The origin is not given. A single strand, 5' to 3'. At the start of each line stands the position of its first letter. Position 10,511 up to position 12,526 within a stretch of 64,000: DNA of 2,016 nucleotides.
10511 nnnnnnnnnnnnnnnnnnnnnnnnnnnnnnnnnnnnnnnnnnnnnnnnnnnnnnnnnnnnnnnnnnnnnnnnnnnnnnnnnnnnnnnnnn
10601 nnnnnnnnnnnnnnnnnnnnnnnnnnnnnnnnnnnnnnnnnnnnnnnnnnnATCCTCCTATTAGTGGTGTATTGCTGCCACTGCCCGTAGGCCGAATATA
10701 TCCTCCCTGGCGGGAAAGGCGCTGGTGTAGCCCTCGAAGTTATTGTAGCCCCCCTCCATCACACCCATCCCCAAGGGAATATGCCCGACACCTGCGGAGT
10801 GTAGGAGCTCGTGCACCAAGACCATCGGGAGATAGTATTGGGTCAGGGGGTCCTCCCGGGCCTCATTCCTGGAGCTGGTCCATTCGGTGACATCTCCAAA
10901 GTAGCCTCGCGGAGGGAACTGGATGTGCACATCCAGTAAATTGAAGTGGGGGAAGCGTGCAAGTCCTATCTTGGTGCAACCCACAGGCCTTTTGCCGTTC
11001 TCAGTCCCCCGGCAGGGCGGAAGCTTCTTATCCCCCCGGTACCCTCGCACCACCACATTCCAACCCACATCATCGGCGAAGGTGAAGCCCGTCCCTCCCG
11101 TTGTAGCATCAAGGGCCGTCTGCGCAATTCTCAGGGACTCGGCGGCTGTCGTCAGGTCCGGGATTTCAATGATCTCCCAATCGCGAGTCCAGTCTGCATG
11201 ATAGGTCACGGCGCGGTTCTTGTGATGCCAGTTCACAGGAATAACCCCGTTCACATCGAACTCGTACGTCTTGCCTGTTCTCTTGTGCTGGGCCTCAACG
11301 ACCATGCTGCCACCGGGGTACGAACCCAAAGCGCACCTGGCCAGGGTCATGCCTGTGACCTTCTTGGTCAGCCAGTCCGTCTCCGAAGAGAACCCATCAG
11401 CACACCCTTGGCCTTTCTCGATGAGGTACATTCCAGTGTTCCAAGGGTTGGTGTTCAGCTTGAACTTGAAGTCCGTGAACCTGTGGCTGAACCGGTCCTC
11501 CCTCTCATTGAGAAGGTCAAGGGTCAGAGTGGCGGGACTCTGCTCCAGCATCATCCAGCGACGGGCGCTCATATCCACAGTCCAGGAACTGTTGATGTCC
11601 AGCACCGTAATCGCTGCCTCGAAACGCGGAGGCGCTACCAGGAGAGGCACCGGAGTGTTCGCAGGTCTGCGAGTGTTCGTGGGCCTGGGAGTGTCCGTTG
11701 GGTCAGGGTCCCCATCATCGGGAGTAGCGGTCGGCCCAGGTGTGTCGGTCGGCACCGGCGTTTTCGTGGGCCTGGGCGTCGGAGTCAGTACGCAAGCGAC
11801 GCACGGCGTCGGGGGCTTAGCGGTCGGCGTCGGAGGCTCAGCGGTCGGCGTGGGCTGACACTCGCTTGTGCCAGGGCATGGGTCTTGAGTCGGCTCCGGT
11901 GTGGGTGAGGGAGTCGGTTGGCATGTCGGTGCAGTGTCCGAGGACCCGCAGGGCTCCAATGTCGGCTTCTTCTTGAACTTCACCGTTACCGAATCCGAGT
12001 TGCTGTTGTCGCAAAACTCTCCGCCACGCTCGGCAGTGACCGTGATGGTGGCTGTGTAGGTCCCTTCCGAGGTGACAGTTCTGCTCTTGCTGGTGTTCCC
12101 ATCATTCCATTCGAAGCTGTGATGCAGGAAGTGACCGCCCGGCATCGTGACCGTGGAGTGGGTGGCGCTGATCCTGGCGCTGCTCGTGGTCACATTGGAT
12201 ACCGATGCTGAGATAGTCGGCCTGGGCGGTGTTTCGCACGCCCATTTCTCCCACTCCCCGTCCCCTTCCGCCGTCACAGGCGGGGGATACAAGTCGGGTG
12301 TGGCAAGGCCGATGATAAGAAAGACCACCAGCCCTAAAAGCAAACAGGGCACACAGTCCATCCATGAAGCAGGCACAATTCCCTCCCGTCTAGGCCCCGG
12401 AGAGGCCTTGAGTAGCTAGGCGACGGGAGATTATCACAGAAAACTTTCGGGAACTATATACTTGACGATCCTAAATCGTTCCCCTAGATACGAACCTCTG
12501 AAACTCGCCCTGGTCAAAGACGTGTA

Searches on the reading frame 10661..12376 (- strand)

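Call 73: search_protein_families(library=pfam, proteins=[window:10661-12376:-], max_evalue=0.001)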
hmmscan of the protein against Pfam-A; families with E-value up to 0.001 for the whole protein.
window:10661-12376:- (571 aa): 1 family
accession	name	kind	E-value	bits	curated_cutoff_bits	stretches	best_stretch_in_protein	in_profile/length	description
PF18911.6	PKD_4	-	2.5e-05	24.7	27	1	52-132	3-85/85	PKD domain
